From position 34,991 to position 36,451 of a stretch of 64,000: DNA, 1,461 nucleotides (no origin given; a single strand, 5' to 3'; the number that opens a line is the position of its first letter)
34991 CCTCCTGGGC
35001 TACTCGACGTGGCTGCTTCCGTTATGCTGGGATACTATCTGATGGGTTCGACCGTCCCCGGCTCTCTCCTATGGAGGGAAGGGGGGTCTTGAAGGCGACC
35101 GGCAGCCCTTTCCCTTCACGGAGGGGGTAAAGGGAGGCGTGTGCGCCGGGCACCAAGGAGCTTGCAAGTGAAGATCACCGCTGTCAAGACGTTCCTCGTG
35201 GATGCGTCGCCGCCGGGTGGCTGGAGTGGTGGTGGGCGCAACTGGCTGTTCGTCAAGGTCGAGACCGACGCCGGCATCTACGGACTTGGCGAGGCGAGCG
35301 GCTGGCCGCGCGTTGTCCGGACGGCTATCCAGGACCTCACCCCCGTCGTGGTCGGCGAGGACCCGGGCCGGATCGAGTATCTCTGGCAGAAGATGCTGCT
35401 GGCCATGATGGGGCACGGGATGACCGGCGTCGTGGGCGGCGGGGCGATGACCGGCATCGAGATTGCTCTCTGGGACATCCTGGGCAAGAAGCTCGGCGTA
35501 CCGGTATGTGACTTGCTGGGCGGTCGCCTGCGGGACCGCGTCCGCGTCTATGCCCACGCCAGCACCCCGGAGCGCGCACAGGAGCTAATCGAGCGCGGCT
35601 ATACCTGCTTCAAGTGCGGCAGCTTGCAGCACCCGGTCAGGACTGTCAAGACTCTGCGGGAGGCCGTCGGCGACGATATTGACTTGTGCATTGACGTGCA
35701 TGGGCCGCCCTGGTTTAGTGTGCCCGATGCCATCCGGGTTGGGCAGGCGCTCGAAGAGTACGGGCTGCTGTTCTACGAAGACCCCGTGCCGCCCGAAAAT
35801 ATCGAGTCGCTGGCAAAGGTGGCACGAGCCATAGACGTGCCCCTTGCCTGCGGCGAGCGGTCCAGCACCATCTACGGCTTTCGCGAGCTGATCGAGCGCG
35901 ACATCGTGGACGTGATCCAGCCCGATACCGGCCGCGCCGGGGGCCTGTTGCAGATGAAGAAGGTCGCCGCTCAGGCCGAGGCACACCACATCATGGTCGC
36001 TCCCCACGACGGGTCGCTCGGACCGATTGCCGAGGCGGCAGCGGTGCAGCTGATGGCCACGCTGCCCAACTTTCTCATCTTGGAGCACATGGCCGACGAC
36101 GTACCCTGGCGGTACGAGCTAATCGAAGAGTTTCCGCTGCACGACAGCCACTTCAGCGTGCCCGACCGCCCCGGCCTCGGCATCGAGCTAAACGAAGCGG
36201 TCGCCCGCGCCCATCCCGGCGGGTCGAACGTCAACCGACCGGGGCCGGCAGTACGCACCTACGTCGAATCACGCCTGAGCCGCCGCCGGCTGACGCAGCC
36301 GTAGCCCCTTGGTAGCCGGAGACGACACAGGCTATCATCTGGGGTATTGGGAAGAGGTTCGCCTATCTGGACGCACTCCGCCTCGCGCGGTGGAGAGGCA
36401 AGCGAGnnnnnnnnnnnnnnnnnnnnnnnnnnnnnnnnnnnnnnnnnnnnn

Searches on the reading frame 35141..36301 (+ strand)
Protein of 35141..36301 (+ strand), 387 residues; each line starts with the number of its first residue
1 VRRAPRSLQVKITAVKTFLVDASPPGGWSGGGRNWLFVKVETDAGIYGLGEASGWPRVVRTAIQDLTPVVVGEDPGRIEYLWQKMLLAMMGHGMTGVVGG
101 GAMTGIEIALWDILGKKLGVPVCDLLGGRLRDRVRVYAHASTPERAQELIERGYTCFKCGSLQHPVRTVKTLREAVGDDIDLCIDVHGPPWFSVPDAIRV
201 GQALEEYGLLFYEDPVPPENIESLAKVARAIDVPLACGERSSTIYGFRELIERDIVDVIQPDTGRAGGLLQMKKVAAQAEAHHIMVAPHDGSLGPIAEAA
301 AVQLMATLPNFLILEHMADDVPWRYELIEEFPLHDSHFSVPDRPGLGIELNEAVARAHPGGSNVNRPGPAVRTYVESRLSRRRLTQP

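Call 4: search_protein_families(library=pfam, proteins=[window:35141-36301:+], max_evalue=0.1)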
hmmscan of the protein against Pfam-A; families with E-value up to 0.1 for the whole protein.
window:35141-36301:+ (387 aa): 2 families
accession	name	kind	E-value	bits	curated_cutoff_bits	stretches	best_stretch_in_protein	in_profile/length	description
PF13378.12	MR_MLE_C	-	1e-61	208.9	29.4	1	144-353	4-218/219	Enolase C-terminal domain-like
PF02746.21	MR_MLE_N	-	2.5e-17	63.6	22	1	35-127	28-117/117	Mandelate racemase / muconate lactonizing enzyme, N-terminal domain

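Call 43: find_related_loci(query=window:35141-36301:+, collection=metagenome_contigs, flank=6000)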
Query window:35141-36301:+ (387 aa) in metagenome_contigs; peptide patterns used: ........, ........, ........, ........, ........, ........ (x = any residue, [..] = any of these).
525 stretches matched a pattern; 453 encode a relative of the query (tblastn E <= 1e-3); the best 80 are kept; 80 distinct loci.
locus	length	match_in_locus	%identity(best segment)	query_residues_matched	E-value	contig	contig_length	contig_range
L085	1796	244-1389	85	5-386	0e+0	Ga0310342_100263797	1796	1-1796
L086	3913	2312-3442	75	10-386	0e+0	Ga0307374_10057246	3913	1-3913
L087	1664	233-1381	73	5-384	0e+0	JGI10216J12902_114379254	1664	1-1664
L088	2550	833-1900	77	9-365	0e+0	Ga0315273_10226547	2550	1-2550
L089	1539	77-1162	76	9-370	0e+0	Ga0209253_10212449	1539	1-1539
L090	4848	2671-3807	73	10-386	0e+0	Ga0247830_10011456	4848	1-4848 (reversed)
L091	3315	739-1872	72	11-386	0e+0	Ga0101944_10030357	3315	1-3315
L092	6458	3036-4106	76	8-365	0e+0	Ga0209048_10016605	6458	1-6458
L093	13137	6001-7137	72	10-386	2e-179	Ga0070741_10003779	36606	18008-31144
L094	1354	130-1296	71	2-387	0e+0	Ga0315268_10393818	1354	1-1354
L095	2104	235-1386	69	6-386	0e+0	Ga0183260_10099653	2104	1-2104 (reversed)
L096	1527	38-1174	69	6-384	0e+0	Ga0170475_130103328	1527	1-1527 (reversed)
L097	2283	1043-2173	70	10-384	0e+0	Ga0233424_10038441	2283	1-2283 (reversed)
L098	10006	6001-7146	67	3-384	2e-173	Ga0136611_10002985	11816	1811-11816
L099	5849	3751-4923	65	2-387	1e-172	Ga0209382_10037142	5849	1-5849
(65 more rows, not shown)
